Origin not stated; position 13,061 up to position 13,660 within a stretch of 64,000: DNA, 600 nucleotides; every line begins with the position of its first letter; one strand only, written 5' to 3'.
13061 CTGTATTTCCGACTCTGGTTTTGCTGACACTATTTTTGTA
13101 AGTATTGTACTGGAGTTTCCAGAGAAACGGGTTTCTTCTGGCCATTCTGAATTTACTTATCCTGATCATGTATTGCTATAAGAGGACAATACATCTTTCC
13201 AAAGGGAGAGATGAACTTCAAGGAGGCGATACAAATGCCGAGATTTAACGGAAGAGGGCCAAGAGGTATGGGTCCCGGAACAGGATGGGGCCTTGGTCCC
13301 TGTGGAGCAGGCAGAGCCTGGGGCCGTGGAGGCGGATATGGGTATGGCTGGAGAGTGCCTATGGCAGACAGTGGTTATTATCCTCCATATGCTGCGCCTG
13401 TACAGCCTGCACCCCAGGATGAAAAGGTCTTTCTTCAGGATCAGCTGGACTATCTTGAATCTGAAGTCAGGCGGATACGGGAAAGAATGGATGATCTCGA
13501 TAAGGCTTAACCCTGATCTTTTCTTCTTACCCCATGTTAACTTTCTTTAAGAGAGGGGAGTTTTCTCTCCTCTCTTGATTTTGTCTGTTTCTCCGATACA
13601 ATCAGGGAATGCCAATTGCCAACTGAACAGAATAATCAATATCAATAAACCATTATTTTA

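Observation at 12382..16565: Fur-family-gated ORP-like module of unknown function: DUF5320, two MinD-type [4Fe-4S] ATPases, a NifX-fold protein and two ferredoxins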

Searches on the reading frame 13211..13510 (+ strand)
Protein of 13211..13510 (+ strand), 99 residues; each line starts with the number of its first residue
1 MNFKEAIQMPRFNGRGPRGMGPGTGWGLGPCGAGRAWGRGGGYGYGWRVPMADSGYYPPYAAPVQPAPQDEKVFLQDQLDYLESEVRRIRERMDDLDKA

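Call 3: search_protein_families(library=pfam, proteins=[window:13211-13510:+], max_evalue=0.01)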
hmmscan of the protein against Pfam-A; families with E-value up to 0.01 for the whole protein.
window:13211-13510:+ (99 aa): 1 family
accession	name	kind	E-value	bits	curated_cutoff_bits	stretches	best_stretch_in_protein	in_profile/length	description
PF17253.7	DUF5320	-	1.1e-17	65.5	27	1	9-96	1-99/99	Family of unknown function (DUF5320)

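Call 4: search_protein_families(library=ncbifam, proteins=[window:13211-13510:+], max_evalue=0.01)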
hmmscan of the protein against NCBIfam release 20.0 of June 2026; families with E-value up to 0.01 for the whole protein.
window:13211-13510:+ (99 aa): 0 families

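Call 33: find_homologous_proteins(query=window:13235-13507:+, max_evalue=0.001)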
Query window:13235-13507:+ (91 aa): 32 proteins with E <= 0.001 among 38 candidates.
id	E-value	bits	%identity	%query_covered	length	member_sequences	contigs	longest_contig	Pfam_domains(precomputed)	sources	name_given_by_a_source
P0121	2.3e-56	206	99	100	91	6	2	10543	PF17253.8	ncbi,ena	-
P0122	1.5e-42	162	83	99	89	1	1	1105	PF17253.8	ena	-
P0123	4.6e-37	144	76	100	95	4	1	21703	PF17253.8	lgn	-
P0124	5.6e-37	144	72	99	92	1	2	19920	PF17253.8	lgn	-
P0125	1.1e-32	130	70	99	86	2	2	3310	PF17253.8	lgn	-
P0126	3.2e-30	122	66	99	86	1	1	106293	PF17253.8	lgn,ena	-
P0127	4.3e-19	86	51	97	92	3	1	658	PF17253.8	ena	-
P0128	9.3e-18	82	51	98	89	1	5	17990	PF17253.8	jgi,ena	-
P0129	6.3e-17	80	88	29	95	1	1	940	PF17253.8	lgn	-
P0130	3.8e-16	77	48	98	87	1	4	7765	PF17253.8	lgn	-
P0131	2.2e-15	75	44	97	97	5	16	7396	PF17253.8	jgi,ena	-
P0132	2.5e-15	74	49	98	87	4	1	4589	PF17253.8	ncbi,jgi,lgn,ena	-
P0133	3.2e-15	74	44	97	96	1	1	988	PF17253.8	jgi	-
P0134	3.8e-15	74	45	97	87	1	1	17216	PF17253.8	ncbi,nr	ncbi:MAG: DUF5320 domain-containing protein [Candidatus Pacebacteria bacterium]|nr:DUF5320 domain-co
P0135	5.5e-15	73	48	98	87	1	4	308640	PF17253.8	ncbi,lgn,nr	ncbi:MAG: DUF5320 domain-containing protein [Patescibacteria group bacterium]|nr:DUF5320 domain-cont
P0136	3.0e-14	71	45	98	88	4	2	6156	PF17253.8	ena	-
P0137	4.1e-14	70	88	29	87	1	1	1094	PF17253.8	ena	-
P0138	5.8e-14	70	89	31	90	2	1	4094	PF17253.8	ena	-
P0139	1.8e-13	68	80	44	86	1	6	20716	PF17253.8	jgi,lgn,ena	-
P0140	2.2e-13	68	77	38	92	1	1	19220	PF17253.8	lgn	-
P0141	5.9e-13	67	43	97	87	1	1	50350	PF17253.8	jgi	-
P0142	3.4e-12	64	45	99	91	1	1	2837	PF17253.8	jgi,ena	-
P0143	6.4e-12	63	52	98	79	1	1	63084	PF17253.8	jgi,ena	-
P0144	9.5e-12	63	42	97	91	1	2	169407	PF17253.8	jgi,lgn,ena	-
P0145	1.4e-9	56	76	45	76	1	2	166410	PF17253.8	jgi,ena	-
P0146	1.1e-7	50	75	44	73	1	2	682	PF17253.8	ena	-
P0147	1.4e-7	49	47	100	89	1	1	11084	PF17253.8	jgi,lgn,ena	-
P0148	4.8e-7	48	41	98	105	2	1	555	PF17253.8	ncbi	-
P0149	1.2e-5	43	78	20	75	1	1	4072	PF17253.8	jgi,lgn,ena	-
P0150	2.6e-5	42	68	41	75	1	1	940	PF17253.8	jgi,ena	-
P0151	2.9e-4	39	37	96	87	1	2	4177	PF17253.8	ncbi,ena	-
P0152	3.4e-4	39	46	93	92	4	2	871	PF17253.8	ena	-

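Call 35: find_related_loci(query=A3, collection=genome_contigs, flank=8000)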
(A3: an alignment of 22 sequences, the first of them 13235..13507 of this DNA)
Query A3 (91 aa) in genome_contigs; peptide patterns used: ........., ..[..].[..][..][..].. (x = any residue, [..] = any of these).
600 stretches matched a pattern (row limit reached: there are more); 222 encode a relative of the query (tblastn E <= 1e-3); the best 80 are kept; 80 distinct loci.
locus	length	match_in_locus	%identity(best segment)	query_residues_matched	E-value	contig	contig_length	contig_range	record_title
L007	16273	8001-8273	95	1-91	1e-40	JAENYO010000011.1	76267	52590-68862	MAG: Acetomicrobium hydrogeniformans isolate B5_bin.13 B5_bin13_NODE_142_length_76267_cov_27.492875, whole genome shotgu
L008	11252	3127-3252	71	1-40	2e-17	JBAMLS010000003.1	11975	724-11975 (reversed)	MAG: Candidatus Paceibacterales bacterium isolate MAG11 ExploCarb_3808S_S2_1312_length_11975_cov_5, whole genome shotgun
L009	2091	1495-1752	49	1-88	1e-15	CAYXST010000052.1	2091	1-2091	MAG TPA_asm: uncultured Candidatus Saccharibacteria bacterium isolate binchicken_co387_104 genome assembly, contig: NODE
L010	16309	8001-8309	43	1-91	4e-15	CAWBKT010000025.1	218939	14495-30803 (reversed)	MAG: uncultured delta proteobacterium isolate MFD02979.bin.2.87 genome assembly, contig: contig_24716, whole genome shot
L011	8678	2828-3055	39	1-89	6e-15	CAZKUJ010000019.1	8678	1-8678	MAG TPA_asm: Candidatus Woesearchaeota archaeon isolate SRP178699_co1_465 genome assembly, contig: NODE_11453_length_867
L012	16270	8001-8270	47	1-89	9e-15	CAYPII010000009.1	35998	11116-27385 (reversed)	MAG TPA_asm: uncultured Myxococcales bacterium isolate SRP141376_co4_47 genome assembly, contig: NODE_2072_length_35998_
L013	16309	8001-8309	41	1-89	2e-14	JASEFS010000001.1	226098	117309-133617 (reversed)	MAG: Deltaproteobacteria bacterium isolate Yes49-14 NODE_21_length_226098_cov_7.308578, whole genome shotgun sequence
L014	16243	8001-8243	41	1-88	2e-13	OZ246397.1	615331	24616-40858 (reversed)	MAG: uncultured Gammaproteobacteria bacterium isolate SRP068000_co4_68 genome assembly, chromosome: 1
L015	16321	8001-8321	37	1-91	2e-13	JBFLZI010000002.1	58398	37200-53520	MAG: Thermodesulfobacteriota bacterium isolate MAG107 MAG107_2, whole genome shotgun sequence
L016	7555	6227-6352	76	1-40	3e-13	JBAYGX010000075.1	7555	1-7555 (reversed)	MAG: Candidatus Gracilibacteria bacterium isolate SO_2016_GW1_135 scaffold18498_OW334_2016, whole genome shotgun sequenc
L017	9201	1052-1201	60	1-45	3e-13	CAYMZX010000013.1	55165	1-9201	MAG TPA_asm: uncultured Gammaproteobacteria bacterium isolate SRP231805_co4_134 genome assembly, contig: k141_98077, who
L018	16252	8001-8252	41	1-90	2e-12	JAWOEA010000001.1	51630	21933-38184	MAG: Candidatus Undinarchaeales archaeon isolate BLK5-2.bin.87 k191_1239607, whole genome shotgun sequence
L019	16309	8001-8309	40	1-91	3e-12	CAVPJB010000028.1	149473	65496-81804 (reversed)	MAG: uncultured delta proteobacterium isolate MFD00032.bin.2.1 genome assembly, contig: contig_61718, whole genome shotg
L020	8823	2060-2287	37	1-89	2e-12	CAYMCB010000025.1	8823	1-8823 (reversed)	MAG TPA_asm: uncultured Candidatus Saccharibacteria bacterium isolate binchicken_co265_335 genome assembly, contig: NODE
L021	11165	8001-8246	41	5-88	4e-12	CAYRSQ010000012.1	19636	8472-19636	MAG TPA_asm: uncultured archaeon isolate SRP178699_co1_573 genome assembly, contig: NODE_3349_length_19636_cov_6.210714,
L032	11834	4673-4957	39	1-89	2e-10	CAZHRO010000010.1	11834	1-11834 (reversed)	MAG TPA_asm: uncultured Dehalococcoidales bacterium isolate binchicken_co19_471 genome assembly, contig: NODE_9201_lengt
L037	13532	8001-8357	33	1-91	6e-10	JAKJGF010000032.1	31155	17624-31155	MAG: Bacillota bacterium isolate UR.bin48 UR_contig_3221, whole genome shotgun sequence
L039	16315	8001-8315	38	1-89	7e-10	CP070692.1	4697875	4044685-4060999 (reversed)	MAG: Deltaproteobacteria bacterium isolate bin617 chromosome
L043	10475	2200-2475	37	1-91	1e-9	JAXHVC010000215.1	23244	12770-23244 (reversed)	MAG: Chloroflexota bacterium isolate MAG67_tar_biofilm MAG67_215, whole genome shotgun sequence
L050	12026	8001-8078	81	1-26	3e-9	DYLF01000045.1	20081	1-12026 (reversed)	MAG TPA_asm: Desulfobacca acetoxidans isolate SulCav_AS07-7_57_18 SulCav_AS07_7_2650_length_20081_cov_9_629981, whole ge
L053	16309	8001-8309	35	1-91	4e-9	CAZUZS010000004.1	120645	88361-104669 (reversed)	MAG TPA_asm: uncultured Calditrichaceae bacterium isolate binchicken_co129_674 genome assembly, contig: NODE_195_length_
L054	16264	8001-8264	37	1-90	4e-9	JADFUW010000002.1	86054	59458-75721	MAG: Chloroflexota bacterium isolate C2.bin.4 k83_18047, whole genome shotgun sequence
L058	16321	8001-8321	34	1-90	9e-9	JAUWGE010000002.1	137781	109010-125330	MAG: Candidatus Bipolaricaulota bacterium isolate CSMAG_2234 CSMAG_2234_k141_2583738_length_137781_cov_12.6405, whole ge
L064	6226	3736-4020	39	1-90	1e-8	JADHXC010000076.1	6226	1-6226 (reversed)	MAG: Dehalococcoidales bacterium isolate BS750m-G43 BS-750m-C26373, whole genome shotgun sequence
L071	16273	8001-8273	31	1-90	2e-8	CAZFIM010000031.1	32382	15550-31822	MAG TPA_asm: uncultured Dehalococcoidales bacterium isolate binchicken_co27_241 genome assembly, contig: NODE_2370_lengt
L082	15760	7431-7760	33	1-89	5e-8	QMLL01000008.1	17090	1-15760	MAG: Deltaproteobacteria bacterium isolate B119_G9 B119_Guay9_scaffold_02507, whole genome shotgun sequence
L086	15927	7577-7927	29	1-90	6e-8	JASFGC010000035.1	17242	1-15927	MAG: Syntrophobacterales bacterium isolate D0606S20remetaG_Bin_93 D0606S20remetaG_FD_scaffold_103_c1, whole genome shotg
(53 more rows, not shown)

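Call 45: search_protein_families(library=ncbifam, proteins=[L039:8311-9411:+, L050:5884-7296:+, L082:3648-4889:+, L013:3288-4583:+], max_evalue=1e-10)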
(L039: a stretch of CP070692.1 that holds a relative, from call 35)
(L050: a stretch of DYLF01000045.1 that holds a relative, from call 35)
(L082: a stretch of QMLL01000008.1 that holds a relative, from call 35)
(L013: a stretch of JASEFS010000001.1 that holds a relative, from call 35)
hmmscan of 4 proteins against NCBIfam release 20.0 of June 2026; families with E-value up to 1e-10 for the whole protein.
L039:8311-9411:+ (366 aa): 4 families
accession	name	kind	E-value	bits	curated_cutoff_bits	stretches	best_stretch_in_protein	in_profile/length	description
NF041136.1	MrpORP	equivalog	7.9e-103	344.5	450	1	102-357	1-255/365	iron-sulfur cluster carrier protein MrpORP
NF008669.0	PRK11670.1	equivalog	3.1e-71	240.2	348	1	102-351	103-350/369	iron-sulfur cluster carrier protein ApbC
TIGR01969.1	minD_arch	subfamily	6e-21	74.8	201.75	0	109-159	3-53/251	cell division ATPase MinD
TIGR01968.1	minD_bact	equivalog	2.5e-18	66.4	212.9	1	109-356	4-241/261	septum site-determining protein MinD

L050:5884-7296:+ (470 aa): 4 families
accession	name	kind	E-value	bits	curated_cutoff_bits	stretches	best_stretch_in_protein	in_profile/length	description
NF041136.1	MrpORP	equivalog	5.5e-156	519.4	450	1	83-461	1-365/365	iron-sulfur cluster carrier protein MrpORP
NF008669.0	PRK11670.1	equivalog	2.8e-66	223.9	348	1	83-332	103-351/369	iron-sulfur cluster carrier protein ApbC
TIGR01969.1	minD_arch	subfamily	4.2e-19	68.7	201.75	0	195-338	107-239/251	cell division ATPase MinD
TIGR01968.1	minD_bact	equivalog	1.6e-12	47.4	212.9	0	90-138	4-52/261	septum site-determining protein MinD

L082:3648-4889:+ (413 aa): 4 families
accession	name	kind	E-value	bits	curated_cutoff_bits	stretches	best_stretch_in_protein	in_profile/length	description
NF041136.1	MrpORP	equivalog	5.8e-165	549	450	1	31-404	1-365/365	iron-sulfur cluster carrier protein MrpORP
NF008669.0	PRK11670.1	equivalog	5e-68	229.7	348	1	32-282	104-353/369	iron-sulfur cluster carrier protein ApbC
TIGR01969.1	minD_arch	subfamily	3e-17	62.6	201.75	0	143-286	107-239/251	cell division ATPase MinD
TIGR01968.1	minD_bact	equivalog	5.1e-12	45.7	212.9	1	38-188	4-153/261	septum site-determining protein MinD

L013:3288-4583:+ (431 aa): 5 families
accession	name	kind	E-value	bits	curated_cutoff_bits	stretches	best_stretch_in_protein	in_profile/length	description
NF041136.1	MrpORP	equivalog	1.6e-151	504.8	450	1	33-422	1-365/365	iron-sulfur cluster carrier protein MrpORP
NF008669.0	PRK11670.1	equivalog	7.4e-61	206.1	348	1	33-280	103-349/369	iron-sulfur cluster carrier protein ApbC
TIGR01969.1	minD_arch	subfamily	5.7e-19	68.3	201.75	1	41-283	4-233/251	cell division ATPase MinD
TIGR01968.1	minD_bact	equivalog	3.5e-12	46.2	212.9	0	40-77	4-41/261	septum site-determining protein MinD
NF041546.1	ParA_partition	equivalog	5.6e-11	42.4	180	0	42-75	4-37/203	ParA family partition ATPase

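Call 77: search_protein_families(library=pfam, proteins=[L032:4969-5541:+, L054:8300-8887:+, L086:10117-10761:+, L064:4042-4644:+, L071:8351-8935:+, L058:8679-9269:+, L043:2573-3157:+, L053:4975-5520:+, L037:2998-3495:+, L039:10266-10766:+], max_evalue=0.01)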
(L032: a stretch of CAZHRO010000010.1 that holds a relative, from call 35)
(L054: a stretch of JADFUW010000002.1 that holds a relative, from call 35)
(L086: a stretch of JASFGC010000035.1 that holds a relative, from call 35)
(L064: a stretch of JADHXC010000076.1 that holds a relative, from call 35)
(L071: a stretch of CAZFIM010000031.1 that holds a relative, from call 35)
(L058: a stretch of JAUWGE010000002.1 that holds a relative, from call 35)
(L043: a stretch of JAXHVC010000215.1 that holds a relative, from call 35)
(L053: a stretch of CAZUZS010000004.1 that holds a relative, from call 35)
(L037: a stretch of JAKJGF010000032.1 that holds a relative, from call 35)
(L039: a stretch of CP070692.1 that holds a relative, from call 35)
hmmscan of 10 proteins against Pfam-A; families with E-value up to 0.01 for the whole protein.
L032:4969-5541:+ (191 aa): 2 families
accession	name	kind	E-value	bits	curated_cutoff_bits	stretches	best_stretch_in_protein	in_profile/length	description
PF02579.22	Nitro_FeMo-Co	-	3.4e-26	91.8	26.3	1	13-102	2-93/94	Dinitrogenase iron-molybdenum cofactor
PF17253.7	DUF5320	-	9.3e-09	36.8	27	1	115-188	32-99/99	Family of unknown function (DUF5320)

L054:8300-8887:+ (196 aa): 2 families
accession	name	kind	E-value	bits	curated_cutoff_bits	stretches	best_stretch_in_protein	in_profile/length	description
PF02579.22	Nitro_FeMo-Co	-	1.2e-25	90.1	26.3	1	13-102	2-93/94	Dinitrogenase iron-molybdenum cofactor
PF17253.7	DUF5320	-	3.5e-08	35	27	1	122-191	14-99/99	Family of unknown function (DUF5320)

L086:10117-10761:+ (215 aa): 3 families
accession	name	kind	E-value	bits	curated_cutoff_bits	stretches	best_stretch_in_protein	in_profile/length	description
PF02579.22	Nitro_FeMo-Co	-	2.7e-23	82.5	26.3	1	13-102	2-93/94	Dinitrogenase iron-molybdenum cofactor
PF17253.7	DUF5320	-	8.8e-09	36.9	27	1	124-211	4-99/99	Family of unknown function (DUF5320)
PF16208.10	Keratin_2_head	-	6.3e-05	23.6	28.2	1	114-183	60-134/161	Keratin type II head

L064:4042-4644:+ (201 aa): 3 families
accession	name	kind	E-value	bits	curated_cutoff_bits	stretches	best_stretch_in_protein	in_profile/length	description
PF02579.22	Nitro_FeMo-Co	-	2.7e-25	88.9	26.3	1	13-102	2-93/94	Dinitrogenase iron-molybdenum cofactor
PF17253.7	DUF5320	-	3.4e-08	35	27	1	128-195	33-98/99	Family of unknown function (DUF5320)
PF13801.11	Metal_resist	-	0.0036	17.9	29.2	1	137-196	12-71/125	Heavy-metal resistance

L071:8351-8935:+ (195 aa): 2 families
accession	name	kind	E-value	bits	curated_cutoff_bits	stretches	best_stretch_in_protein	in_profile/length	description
PF02579.22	Nitro_FeMo-Co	-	2.5e-25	89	26.3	1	13-102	2-93/94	Dinitrogenase iron-molybdenum cofactor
PF17253.7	DUF5320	-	1.2e-06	30.1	27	1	119-191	21-99/99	Family of unknown function (DUF5320)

L058:8679-9269:+ (197 aa): 4 families
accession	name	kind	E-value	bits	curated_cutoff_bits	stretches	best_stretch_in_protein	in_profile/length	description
PF02579.22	Nitro_FeMo-Co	-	8.7e-19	68.1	26.3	1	13-103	2-92/94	Dinitrogenase iron-molybdenum cofactor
PF17253.7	DUF5320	-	3.7e-08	34.9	27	1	120-192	16-98/99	Family of unknown function (DUF5320)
PF08954.16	Trimer_CC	-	3.9e-05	23.6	27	1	157-195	9-47/52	Trimerisation motif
PF16208.10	Keratin_2_head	-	0.0012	19.4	28.2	1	61-155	31-123/161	Keratin type II head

L043:2573-3157:+ (195 aa): 2 families
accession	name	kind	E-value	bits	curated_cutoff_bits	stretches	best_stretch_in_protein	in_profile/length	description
PF02579.22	Nitro_FeMo-Co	-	1.5e-24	86.5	26.3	1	13-102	2-93/94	Dinitrogenase iron-molybdenum cofactor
PF17253.7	DUF5320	-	2.3e-06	29.1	27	1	110-188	27-98/99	Family of unknown function (DUF5320)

L053:4975-5520:+ (182 aa): 1 family
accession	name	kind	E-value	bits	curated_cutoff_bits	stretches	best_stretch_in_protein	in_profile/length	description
PF02579.22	Nitro_FeMo-Co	-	6.6e-20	71.7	26.3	1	13-102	2-93/94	Dinitrogenase iron-molybdenum cofactor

L037:2998-3495:+ (166 aa): 1 family
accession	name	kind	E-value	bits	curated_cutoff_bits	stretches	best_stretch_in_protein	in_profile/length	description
PF02579.22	Nitro_FeMo-Co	-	1.6e-22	80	26.3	1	22-109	4-93/94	Dinitrogenase iron-molybdenum cofactor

L039:10266-10766:+ (167 aa): 1 family
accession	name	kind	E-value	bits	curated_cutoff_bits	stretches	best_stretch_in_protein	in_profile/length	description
PF02579.22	Nitro_FeMo-Co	-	1.9e-22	79.8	26.3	1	13-102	2-93/94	Dinitrogenase iron-molybdenum cofactor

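Call 81: search_protein_representatives(alignment_id=A7)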
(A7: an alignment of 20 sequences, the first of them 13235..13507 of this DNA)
Query: 20 sequences, 87 profile positions. Proteins with E-value up to 0.001 (for the whole library): 5339; up to 1e-10: 736; up to 1e-30: 1. The best 150 are listed.
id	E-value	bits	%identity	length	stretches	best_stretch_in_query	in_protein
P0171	9.3e-32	125.6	-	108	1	1-87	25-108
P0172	2.4e-29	117.9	-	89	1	1-86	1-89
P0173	3.8e-28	114.0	-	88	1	1-87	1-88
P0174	2.6e-27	111.4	-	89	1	1-87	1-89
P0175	4.3e-26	107.4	-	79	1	1-87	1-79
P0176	5.4e-26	107.1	-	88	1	1-86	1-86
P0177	6.3e-26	106.9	-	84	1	1-84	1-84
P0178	3.2e-25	104.7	-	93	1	1-85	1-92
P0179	6.0e-25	103.8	-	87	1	1-87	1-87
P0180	1.8e-24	102.2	-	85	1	1-87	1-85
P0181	2.7e-24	101.7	-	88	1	1-87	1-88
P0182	3.9e-24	101.2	-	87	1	1-87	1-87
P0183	4.4e-24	101.0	-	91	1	1-85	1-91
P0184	9.0e-24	100.0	-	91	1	1-86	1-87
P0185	5.0e-23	97.6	-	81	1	1-85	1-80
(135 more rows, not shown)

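Call 88: predict_structure(alignment_id=A7)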
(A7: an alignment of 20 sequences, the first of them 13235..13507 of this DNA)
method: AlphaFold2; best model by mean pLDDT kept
length: 91 residues; sequences in the alignment: 20
mean_pLDDT: 62.1   pTM: 0.32
mean pLDDT of the five models: 62.1, 60.0, 58.3, 57.6, 56.1
residues with pLDDT >= 90: 25; 70-90: 8; 50-70: 8; < 50: 50
segments of 3 or more residues with pLDDT < 50: 1-22, 24-51
pLDDT, mean of each block of 10 residues (from residue 1): 44 43 44 42 45 61 90 96 93 75
secondary structure, 60 per line:
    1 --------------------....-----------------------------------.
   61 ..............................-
elements in order: H21-24 H60-90
